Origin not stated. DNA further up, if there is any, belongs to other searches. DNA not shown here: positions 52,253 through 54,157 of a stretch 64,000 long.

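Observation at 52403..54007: GT2-TM-methyltransferase fusion plus six further SAM methyltransferases: heavily methylated glycan or methyl capping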

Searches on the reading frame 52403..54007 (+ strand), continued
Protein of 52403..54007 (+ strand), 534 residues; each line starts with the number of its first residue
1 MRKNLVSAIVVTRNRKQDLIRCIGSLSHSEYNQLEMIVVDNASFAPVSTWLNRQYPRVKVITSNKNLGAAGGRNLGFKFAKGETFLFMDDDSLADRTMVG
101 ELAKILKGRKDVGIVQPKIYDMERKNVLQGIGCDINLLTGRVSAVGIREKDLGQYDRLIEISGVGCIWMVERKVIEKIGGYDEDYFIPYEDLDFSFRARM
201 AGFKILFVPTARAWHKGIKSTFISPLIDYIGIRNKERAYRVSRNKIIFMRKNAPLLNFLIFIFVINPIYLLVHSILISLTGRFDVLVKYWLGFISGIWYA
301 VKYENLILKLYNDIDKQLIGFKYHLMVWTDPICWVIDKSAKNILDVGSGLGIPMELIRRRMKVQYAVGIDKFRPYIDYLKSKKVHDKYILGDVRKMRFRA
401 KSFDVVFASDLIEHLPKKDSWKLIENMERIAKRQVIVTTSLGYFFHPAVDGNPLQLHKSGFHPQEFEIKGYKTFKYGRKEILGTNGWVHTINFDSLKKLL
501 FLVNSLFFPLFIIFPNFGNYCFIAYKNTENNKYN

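Call 24: predict_structure(alignment_id=A1)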
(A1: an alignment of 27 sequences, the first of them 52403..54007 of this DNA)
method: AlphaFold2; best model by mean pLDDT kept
length: 534 residues; sequences in the alignment: 27
mean_pLDDT: 89.1   pTM: 0.62
mean pLDDT of the five models: 89.1, 88.6, 88.5, 87.9, 86.2
residues with pLDDT >= 90: 329; 70-90: 184; 50-70: 16; < 50: 5
segments of 3 or more residues with pLDDT < 50: 531-534
pLDDT, mean of each block of 10 residues (from residue 1): 84 90 95 95 89 93 86 93 94 96 94 95 89 87 82 92 91 93 81 93 96 81 74 85 91 93 95 93 92 90 77 82 87 93 94 94 96 91 94 93 96 93 97 96 68 80 95 92 81 81 85 87 89 37
secondary structure, 60 per line:
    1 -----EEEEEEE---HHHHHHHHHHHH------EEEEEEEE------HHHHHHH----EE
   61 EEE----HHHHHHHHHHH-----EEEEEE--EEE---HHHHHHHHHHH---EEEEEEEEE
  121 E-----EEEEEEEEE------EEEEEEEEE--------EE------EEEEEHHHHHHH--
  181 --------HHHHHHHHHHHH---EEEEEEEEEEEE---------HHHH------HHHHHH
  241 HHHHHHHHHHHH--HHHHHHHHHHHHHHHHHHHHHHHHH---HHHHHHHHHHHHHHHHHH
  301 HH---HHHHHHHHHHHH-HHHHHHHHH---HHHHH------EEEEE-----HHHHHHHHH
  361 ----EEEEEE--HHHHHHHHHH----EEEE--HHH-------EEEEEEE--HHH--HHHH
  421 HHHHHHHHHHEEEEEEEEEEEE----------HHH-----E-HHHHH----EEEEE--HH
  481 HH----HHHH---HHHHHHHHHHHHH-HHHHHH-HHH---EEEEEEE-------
elements in order: E6-12 H16-27 E34-41 H48-54 E59-63 H68-78 E84-89 E92-94 H98-108 E112-121 E127-135 E142-150 E167-171 H172-178 H189-200 E204-215 H225-228 H235-252 H255-279 H283-302 H306-317 H319-327 H331-335 E342-346 H352-360 E365-370 H373-382 E387-390 E403-409 H417-430 E431-442 H463-467 E472-476 H479-482 H487-490 H494-506 H508-513 E521-527
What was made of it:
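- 53165..53308 (+): Transmembrane helical hairpin, residues 255-302, preceded by a K/R-rich amphipathic helix at 235-252. AF2 helices 255-279 and 283-302, pLDDT above 90 (call 24).
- On Glycosyltransferase family 2 (inverting GT-A): AF2 model with pLDDT 89 (call 24).
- On Methyl-cap chain terminators of ABC-transporter-dependent glycan pathways (WbdD, WsaE, Klebsiella O7 ORF6): Between the domains the model has a TM hairpin (255-302) and two short helices (306-317, 319-327) (call 24).
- Checked: Membrane elements: AlphaFold2 (mean pLDDT 89, call 24) gives two long helices, 255-279 and 283-302, between the domains.
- The full-length pTM is only 0.62, so the relative arrangement of the two active sites is unknown (call 24).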

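Call 27: fold_search(model_id=the predicted structure, library=pdb)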
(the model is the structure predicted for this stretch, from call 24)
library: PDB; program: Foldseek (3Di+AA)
matches with E <= 10: 1987; with E <= 0.001: 1117
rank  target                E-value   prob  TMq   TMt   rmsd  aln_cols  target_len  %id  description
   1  6egs_A                5.9e-14  1.00  0.38  0.42   5.7       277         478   16  Crystal structure of the GalNAc-T2 F104S mutant in complex with UDP-GalNAc (released 2018-04-11)
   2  8ujg_A                7.7e-14  1.00  0.37  0.38   5.4       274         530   22  X-ray crystal structure of Toxoplasma gondii GalNAc-T3 in complex with UDP-GalNAc, Mn2+, and the mono-glycopeptide Srs (released 2024-05-15)
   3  6e4r_A                9.0e-14  1.00  0.37  0.39   5.2       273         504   19  Crystal Structure of the Drosophila Melanogaster Polypeptide N-Acetylgalactosaminyl Transferase PGANT9B (released 2018-09-12)
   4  8ujf_A                1.1e-13  1.00  0.36  0.37   4.8       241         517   20  X-ray crystal structure of Toxoplasma gondii GalNAc-T3 in complex with UDP-GalNAc, Mn2+, and Muc5AC-3,13 (released 2024-05-15)
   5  6s24_A                1.3e-13  1.00  0.39  0.39   8.7       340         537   18  Crystal structure of the TgGalNAc-T3 in complex with UDP, manganese and the peptide 3 (released 2019-12-25)
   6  8uje                  2.5e-13  1.00  0.35  0.36   4.8       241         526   22  X-ray crystal structure of Toxoplasma gondii GalNAc-T3 in complex with UDP-GalNAc, Mn2+, and Muc5AC-3,13 (released 2024-05-15)
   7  6e7i_A                2.5e-13  1.00  0.38  0.41   5.6       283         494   18  Human ppGalNAcT2 I253A/L310A Mutant with EA2 and UDP (released 2020-01-29)
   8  2d7i_A                2.5e-13  1.00  0.36  0.36   5.9       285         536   18  Crystal structure of pp-GalNAc-T10 with UDP, GalNAc and Mn2+ (released 2006-11-07)
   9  2ffu_A                2.6e-13  1.00  0.38  0.41   5.5       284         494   19  Crystal Structure of Human ppGalNAcT-2 complexed with UDP and EA2 (released 2006-01-31)
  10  5fv9_B                3.3e-13  1.00  0.37  0.40   5.8       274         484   18  Crystal structure of GalNAc-T2 in complex with compound 16d (released 2016-03-09)
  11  4d0z_F                3.6e-13  1.00  0.40  0.43   8.3       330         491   15  GalNAc-T2 crystal soaked with UDP-5SGalNAc, mEA2 and manganese (Higher resolution dataset) (released 2014-05-28)
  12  6s22_A                3.6e-13  1.00  0.37  0.38  10.2       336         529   18  Crystal structure of the TgGalNAc-T3 in complex with UDP, manganese and FGF23c (released 2019-12-25)
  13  4d11_B                3.8e-13  1.00  0.39  0.42   5.0       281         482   17  GalNAc-T2 crystal soaked with UDP-5SGalNAc, mEA2 peptide and manganese (Lower resolution dataset) (released 2014-05-28)
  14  6egs_B                3.8e-13  1.00  0.37  0.42   5.7       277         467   17  Crystal structure of the GalNAc-T2 F104S mutant in complex with UDP-GalNAc (released 2018-04-11)
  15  6e4r_B                4.5e-13  1.00  0.36  0.39   7.0       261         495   18  Crystal Structure of the Drosophila Melanogaster Polypeptide N-Acetylgalactosaminyl Transferase PGANT9B (released 2018-09-12)
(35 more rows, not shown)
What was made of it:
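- On Glycosyltransferase family 2 (inverting GT-A): Foldseek gives E about 6e-14 to ppGalNAc-T2 and 5e-13 to GlfT2 (call 27).
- The longest structural alignment of the GT half, about 350 columns, is to the processive polymerase GlfT2 (call 27).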

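Call 52: search_solved_structures(query=A1, max_evalue=0.001, show_alignments=0)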
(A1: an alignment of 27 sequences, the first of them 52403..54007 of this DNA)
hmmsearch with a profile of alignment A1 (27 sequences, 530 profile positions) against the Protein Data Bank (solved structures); distinct sequences matched with E-value up to 0.001: 86 (the best 60 are shown).
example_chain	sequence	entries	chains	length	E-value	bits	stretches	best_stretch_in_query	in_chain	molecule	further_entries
2z87_A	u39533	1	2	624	2.2e-18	69.3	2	6-125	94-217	Chondroitin synthase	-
2z86_A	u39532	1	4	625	2.2e-18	69.3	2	6-125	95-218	Chondroitin synthase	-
8vh7_A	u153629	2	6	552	1.8e-16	63.1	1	3-113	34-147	Heparosan synthase B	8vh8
8viw_A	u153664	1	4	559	1.8e-16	63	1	3-113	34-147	Heparosan synthase B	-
6p61_A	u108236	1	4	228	1.5e-15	60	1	3-120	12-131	Glycosyltransferase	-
5hea_A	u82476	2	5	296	4.1e-15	58.6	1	4-128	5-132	Putative glycosyltransferase (GalT1)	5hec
3bcv_A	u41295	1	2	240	2e-13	53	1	5-108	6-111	Putative glycosyltransferase protein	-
5tze_C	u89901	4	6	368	1.5e-11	46.8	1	6-109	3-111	Glycosyl transferase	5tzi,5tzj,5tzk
5tz8_A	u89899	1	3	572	2.7e-11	46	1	6-109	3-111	Glycosyl transferase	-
6h1j_A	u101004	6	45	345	3.2e-11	45.7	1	3-109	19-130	Probable ss-1,3-N-acetylglucosaminyltransferase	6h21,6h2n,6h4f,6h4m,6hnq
9jma_A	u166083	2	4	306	1e-10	44.1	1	5-97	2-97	GalNAc(5)-diNAcBac-PP-undecaprenol beta-1,3-glucosyltransferase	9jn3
3jwi_A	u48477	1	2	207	5.5e-10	41.7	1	333-480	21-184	Methyltransferase type 12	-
5dm2_A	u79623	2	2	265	5.9e-10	41.6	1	314-408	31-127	Methyltransferase domain family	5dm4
5dm1_A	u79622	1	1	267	6e-10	41.5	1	314-408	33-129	Methyltransferase domain family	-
4kwc_A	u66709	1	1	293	7.2e-10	41.3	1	314-408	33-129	BpumL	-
5mlz_A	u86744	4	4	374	4.1e-07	32.2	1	3-114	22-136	Dolichol monophosphate mannose synthase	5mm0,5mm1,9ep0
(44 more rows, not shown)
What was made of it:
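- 52421..53065 (+): GT2 (GT-A) catalytic domain, residues 7-221, with D40, DDD89-91 and ED190-191. Foldseek and the PDB profile search align the whole domain to ppGalNAc-T and GlfT2 (calls 27, 52).
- Closest known: GlfT2/GlfT1/WbbL-type GT2 enzymes acting on polyprenyl-diphosphate-linked acceptors. Same: The GT-A fold, DXD and ED motifs align over the whole catalytic domain (calls 27, 52).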

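Call 58: search_protein_representatives(protein=window:52403-54007:+)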
Query: 534 residues. Proteins with E-value up to 0.001 (for the whole library): 97818; up to 1e-10: 23373; up to 1e-30: 575. The best 150 are listed.
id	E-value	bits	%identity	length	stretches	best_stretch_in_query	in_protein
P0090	1.3e-168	578.5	49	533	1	3-527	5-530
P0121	2.4e-120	419.2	41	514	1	1-521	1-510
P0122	9.4e-117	407.4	39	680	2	1-323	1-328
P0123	5.8e-103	361.9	53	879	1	2-308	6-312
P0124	6.8e-97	341.9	49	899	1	2-308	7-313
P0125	9.4e-94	331.5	48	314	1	3-305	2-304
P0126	1.2e-91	324.5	50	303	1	231-532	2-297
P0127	1.3e-89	317.8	48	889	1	4-307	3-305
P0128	1.2e-82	294.8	49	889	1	3-305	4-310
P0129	5.6e-76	272.8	37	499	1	1-527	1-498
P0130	7.7e-75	269.1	33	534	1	7-526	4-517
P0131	6.0e-72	259.5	41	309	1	3-301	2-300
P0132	1.2e-67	245.3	51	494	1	320-531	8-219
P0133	5.1e-67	243.3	40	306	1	3-298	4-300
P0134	4.1e-64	233.7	46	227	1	314-529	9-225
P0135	3.4e-63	230.6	34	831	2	3-235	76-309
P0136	9.1e-63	229.2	37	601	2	3-308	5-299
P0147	4.1e-53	197.4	37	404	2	334-527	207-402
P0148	1.6e-52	195.5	28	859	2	7-489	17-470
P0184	4.5e-46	174.1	29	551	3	341-523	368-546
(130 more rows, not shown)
